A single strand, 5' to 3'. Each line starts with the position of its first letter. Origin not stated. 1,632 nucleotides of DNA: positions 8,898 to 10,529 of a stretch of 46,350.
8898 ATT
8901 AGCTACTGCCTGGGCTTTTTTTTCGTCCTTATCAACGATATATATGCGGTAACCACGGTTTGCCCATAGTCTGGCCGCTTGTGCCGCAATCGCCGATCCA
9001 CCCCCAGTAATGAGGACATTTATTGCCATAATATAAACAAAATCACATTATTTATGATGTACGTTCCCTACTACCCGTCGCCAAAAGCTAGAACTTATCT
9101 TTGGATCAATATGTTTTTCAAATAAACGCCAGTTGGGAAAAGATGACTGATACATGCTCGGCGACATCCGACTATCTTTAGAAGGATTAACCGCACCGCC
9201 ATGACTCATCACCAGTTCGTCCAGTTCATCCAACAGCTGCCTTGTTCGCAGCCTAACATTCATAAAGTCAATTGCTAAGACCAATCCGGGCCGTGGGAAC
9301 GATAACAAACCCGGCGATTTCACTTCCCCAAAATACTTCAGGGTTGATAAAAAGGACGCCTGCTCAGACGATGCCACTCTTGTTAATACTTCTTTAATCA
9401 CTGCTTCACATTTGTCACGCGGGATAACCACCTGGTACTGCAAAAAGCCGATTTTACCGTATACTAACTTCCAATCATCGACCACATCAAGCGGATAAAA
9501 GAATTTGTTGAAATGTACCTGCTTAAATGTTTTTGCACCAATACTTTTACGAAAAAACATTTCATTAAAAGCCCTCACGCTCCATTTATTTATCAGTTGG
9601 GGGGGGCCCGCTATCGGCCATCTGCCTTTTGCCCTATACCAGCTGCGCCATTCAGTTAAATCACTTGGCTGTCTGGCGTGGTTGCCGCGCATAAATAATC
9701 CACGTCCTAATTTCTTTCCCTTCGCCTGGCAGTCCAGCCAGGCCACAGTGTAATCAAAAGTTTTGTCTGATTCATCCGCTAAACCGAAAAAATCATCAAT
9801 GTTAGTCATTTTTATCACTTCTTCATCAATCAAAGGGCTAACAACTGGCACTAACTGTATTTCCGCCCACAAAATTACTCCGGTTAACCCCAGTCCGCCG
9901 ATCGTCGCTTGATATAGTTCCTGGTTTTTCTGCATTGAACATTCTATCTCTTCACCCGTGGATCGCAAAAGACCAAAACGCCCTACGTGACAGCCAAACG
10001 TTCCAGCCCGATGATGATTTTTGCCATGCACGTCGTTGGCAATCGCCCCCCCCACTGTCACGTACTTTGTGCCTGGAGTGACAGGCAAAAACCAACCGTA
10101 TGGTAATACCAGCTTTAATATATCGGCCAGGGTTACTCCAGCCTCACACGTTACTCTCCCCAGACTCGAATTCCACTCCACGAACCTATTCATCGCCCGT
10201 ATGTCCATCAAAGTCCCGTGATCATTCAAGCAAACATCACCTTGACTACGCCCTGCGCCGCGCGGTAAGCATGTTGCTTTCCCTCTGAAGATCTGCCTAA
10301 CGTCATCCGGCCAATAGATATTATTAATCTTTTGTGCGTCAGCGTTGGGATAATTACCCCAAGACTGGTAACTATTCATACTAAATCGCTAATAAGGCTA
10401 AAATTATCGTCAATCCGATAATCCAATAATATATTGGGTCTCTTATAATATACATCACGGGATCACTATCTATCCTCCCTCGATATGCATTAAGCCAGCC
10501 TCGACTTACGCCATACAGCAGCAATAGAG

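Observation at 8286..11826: Complete mycobacterial-type polyprenyl-phospho-D-arabinofuranose (DPA) donor pathway in a genome that does not look like Corynebacteriales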

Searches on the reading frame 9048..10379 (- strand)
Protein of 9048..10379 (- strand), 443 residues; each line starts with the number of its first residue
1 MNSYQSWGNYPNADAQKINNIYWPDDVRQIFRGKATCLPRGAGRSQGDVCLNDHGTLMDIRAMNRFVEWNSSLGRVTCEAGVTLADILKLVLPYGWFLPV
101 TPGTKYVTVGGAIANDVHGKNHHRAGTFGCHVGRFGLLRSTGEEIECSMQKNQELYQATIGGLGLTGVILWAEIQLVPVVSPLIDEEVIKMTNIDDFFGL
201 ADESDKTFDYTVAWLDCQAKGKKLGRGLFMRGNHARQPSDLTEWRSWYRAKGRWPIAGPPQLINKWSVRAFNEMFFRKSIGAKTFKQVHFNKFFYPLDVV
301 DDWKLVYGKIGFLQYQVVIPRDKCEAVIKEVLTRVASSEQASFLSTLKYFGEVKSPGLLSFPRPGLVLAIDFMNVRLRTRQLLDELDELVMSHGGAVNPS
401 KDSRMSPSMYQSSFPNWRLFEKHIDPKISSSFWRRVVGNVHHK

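Call 4: search_protein_families(library=pfam, proteins=[window:9048-10379:-], max_evalue=0.01)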
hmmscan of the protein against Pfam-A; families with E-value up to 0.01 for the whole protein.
window:9048-10379:- (443 aa): 1 family
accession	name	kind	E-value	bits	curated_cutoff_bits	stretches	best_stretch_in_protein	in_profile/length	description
PF01565.28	FAD_binding_4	-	1.3e-17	64.2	26.4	1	35-148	25-139/139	FAD binding domain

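Call 5: search_protein_families(library=ncbifam, proteins=[window:9048-10379:-], max_evalue=0.01)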
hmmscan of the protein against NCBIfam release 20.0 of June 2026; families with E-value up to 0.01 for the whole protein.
window:9048-10379:- (443 aa): 8 families
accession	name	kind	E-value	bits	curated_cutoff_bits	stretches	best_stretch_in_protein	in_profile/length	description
NF053785.1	DcplphribOxDprE1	equivalog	2.4e-102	343.5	500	1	35-427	38-436/449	decaprenylphosphoryl-beta-D-ribose oxidase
TIGR01678.1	FAD_lactone_ox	subfamily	1e-13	51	396.8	1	41-194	45-196/438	sugar 1,4-lactone oxidase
TIGR01679.1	bact_FAD_ox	subfamily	1.8e-10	40.3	292.25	1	39-178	37-174/419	FAD-linked oxidoreductase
NF049975.1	2HglutDHaseYdiJ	equivalog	3.7e-06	25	1350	1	36-158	80-203/1018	D-2-hydroxyglutarate dehydrogenase YdiJ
TIGR00387.1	glcD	equivalog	7.9e-06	24.9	567.9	1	36-149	23-138/413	glycolate oxidase subunit GlcD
TIGR01677.1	pln_FAD_oxido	subfamily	2.7e-05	22.9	383.1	1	55-179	83-214/560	FAD-dependent oxidoreductase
TIGR01676.1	GLDHase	equivalog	0.00017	20.5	458.25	1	27-177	78-226/541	L-galactonolactone dehydrogenase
NF008439.0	PRK11282.1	equivalog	0.00038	19.4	284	1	43-178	30-172/358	glycolate oxidase subunit GlcE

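Call 9: search_solved_structures(query=window:9048-10379:-, show_alignments=2, max_evalue=0.001)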
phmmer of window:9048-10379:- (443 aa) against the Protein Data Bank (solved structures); distinct sequences matched with E-value up to 0.001: 35.
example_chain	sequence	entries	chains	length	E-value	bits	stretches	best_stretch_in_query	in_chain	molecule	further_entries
4aut_A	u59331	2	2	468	8.5e-70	239.1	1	33-427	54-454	DECAPRENYL-PHOSPHORYL-BETA-D-RIBOFURANOSE-2-OXIDOREDUCTASE | DprE1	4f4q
21gq_A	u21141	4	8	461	5.4e-67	229.8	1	36-426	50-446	Decaprenylphosphoryl-beta-D-ribose oxidase | Oxidoreductase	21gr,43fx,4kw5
6hfv_A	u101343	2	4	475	6e-67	229.7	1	36-426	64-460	Decaprenylphosphoryl-beta-D-ribose oxidase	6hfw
5oep_A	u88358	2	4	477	6.1e-67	229.7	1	36-426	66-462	Decaprenylphosphoryl-beta-D-ribose oxidase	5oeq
4p8c_A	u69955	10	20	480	6.1e-67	229.7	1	36-426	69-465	Probable decaprenylphosphoryl-beta-D-ribose oxidase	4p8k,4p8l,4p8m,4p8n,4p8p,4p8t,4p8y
4fdn_A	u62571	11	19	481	6.2e-67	229.7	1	36-426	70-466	oxidoreductase DprE1 | Probable decaprenylphosphoryl-beta-D-ribose oxidase | decaprenylphosphoryl-beta-D-ribose oxidase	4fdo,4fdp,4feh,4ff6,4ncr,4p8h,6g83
5oel_A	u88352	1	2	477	3e-66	227.4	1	36-426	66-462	Decaprenylphosphoryl-beta-D-ribose oxidase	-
4g3t_A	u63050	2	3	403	3.6e-66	227.1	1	46-427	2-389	oxidoreductase DprE1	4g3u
21gt_B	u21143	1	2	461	3.7e-66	227.1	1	36-426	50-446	Decaprenylphosphoryl-beta-D-ribose oxidase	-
6yaq_A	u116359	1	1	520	1.7e-11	46.9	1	37-180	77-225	Cytokinin dehydrogenase 8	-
8cj9_A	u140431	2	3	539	1.8e-11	46.8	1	37-180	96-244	cytokinin dehydrogenase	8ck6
7qh2_C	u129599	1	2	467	4.5e-08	35.6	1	36-203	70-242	Lactate dehydrogenase (NAD(+),ferredoxin) subunit LctD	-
2exr_A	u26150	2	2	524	1e-07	34.5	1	33-211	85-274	Cytokinin dehydrogenase 7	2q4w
6c80_A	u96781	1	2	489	2.7e-07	33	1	34-180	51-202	cytokinin oxidase LuCKX1.1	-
2qpm_A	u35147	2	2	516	6.3e-07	31.8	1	30-179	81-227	Cytokinin dehydrogenase 1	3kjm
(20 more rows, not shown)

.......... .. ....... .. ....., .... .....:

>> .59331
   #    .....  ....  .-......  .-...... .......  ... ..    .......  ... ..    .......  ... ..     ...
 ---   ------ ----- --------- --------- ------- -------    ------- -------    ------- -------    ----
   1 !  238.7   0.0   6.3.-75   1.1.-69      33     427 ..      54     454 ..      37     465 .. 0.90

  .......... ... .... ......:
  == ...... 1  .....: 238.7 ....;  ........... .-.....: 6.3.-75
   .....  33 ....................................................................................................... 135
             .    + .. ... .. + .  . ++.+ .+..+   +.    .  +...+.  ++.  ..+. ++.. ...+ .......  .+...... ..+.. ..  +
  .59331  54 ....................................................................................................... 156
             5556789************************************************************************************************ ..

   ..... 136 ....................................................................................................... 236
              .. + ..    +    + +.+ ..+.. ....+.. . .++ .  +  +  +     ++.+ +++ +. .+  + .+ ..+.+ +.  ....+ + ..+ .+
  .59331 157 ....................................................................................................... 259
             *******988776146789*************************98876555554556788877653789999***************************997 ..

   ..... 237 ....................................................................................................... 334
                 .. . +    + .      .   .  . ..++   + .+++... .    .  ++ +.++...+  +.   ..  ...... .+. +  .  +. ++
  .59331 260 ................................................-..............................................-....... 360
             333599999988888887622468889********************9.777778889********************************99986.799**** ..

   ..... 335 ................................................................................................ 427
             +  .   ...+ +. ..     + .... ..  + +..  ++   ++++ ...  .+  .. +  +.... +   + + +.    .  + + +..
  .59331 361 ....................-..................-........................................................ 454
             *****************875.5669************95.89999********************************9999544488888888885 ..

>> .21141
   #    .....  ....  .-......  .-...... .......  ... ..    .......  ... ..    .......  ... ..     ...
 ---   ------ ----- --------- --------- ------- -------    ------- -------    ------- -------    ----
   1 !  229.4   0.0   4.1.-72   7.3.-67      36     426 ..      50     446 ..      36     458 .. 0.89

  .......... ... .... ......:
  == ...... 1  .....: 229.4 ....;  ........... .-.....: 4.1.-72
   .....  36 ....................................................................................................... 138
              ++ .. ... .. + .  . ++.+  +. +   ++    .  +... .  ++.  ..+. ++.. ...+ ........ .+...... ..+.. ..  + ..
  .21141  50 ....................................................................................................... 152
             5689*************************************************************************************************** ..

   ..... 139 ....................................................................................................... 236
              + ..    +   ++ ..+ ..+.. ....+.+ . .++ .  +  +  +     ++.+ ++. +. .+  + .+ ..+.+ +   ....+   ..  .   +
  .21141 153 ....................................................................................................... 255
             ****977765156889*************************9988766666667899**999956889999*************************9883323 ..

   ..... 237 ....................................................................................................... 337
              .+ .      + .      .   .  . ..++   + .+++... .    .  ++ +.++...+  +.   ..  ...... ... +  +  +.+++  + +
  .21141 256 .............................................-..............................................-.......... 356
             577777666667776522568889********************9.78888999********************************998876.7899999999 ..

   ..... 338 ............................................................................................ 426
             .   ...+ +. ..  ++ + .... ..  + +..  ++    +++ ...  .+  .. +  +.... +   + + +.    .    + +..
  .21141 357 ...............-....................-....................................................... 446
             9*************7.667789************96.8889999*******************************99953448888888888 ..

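Call 44: search_dna_similar(query=window:9048-10379:-, collection=plasmids, mode=protein, max_rows=15, max_evalue=1e-20)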
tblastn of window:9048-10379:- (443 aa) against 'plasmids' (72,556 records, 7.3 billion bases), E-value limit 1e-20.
Records with a match: 65; places in all: 65; records where one place covers at least 80% of the query: 65.
Best place of each record, by identity: <60% 65.
By first word of the organism name: Rhizobium 34; Sinorhizobium 5; Salipiger 3; Cereibacter 3; Agrobacterium 2; Ruegeria 2; Granulicella 1; Rhodobacteraceae 1; Neorhizobium 1; Burkholderia 1; and 12 more.
By predicted mobility (MOB-suite, as given by PLSDB): non-mobilizable 46; conjugative 14; mobilizable 5.
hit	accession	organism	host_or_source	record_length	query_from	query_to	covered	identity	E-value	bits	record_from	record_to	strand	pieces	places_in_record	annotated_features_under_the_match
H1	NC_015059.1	Granulicella tundricola MP5ACTX9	-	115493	2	439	99%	44.0%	2e-102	341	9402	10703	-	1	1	FAD-binding oxidoreductase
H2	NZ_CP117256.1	Rhizobium tumorigenes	Rubus sp.,pure bacterial culture,Aerial ...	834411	2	436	98%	44.0%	1e-105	350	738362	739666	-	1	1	FAD-binding oxidoreductase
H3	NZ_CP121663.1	Rhizobium sp. CB3090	Gliricidia sp.,cell culture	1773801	5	436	98%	44.3%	5e-103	343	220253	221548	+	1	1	record has no annotation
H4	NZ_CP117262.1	Rhizobium tumorigenes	Rubus sp.,pure bacterial culture,Aerial ...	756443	2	436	98%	43.8%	1e-105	350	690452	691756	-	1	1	FAD-binding oxidoreductase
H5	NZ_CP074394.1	Agrobacterium salinitolerans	Cotton,tiaaue sample,root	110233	2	436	98%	43.3%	2e-101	338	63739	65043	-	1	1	FAD-binding oxidoreductase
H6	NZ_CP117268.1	Rhizobium rhododendri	Rhododendron sp.,pure bacterial ...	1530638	2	436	98%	43.1%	3e-104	347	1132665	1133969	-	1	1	record has no annotation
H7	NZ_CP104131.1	Sinorhizobium sp. K101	Phaseolus vulgaris,cell ...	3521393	1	437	99%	41.4%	6e-96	323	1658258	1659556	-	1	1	none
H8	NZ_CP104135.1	Sinorhizobium sp. C101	Phaseolus vulgaris,cell ...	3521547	1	437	99%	41.4%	6e-96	323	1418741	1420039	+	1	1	none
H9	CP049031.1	Rhodobacteraceae bacterium SC52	Apostichopus japonicus,pure ...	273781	41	437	90%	45.6%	2e-104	347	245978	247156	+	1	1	FAD-binding oxidoreductase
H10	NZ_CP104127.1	Sinorhizobium sp. M103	Phaseolus vulgaris,cell ...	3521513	1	437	98%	41.6%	3e-80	326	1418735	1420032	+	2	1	none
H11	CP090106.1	Sinorhizobium meliloti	Medicago,Cell culture,Plant nodule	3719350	1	437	99%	40.3%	1e-95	322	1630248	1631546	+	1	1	FAD-binding oxidoreductase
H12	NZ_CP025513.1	Neorhizobium sp. SOG26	Oryza glumipatula,Whole ...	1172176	35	436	91%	43.8%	3e-97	327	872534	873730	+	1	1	none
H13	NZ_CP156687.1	Burkholderia stagnalis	Bacterial cells,soils collected in ...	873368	2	437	98%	40.0%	5e-91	308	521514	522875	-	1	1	FAD-binding oxidoreductase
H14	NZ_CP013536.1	Rhizobium phaseoli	Phaseolus vulgaris,Whole ...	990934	3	436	98%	39.2%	1e-75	264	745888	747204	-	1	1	FAD-binding oxidoreductase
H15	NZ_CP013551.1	Rhizobium phaseoli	Phaseolus vulgaris,Whole ...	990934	3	436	98%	39.2%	1e-75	264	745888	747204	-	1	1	FAD-binding oxidoreductase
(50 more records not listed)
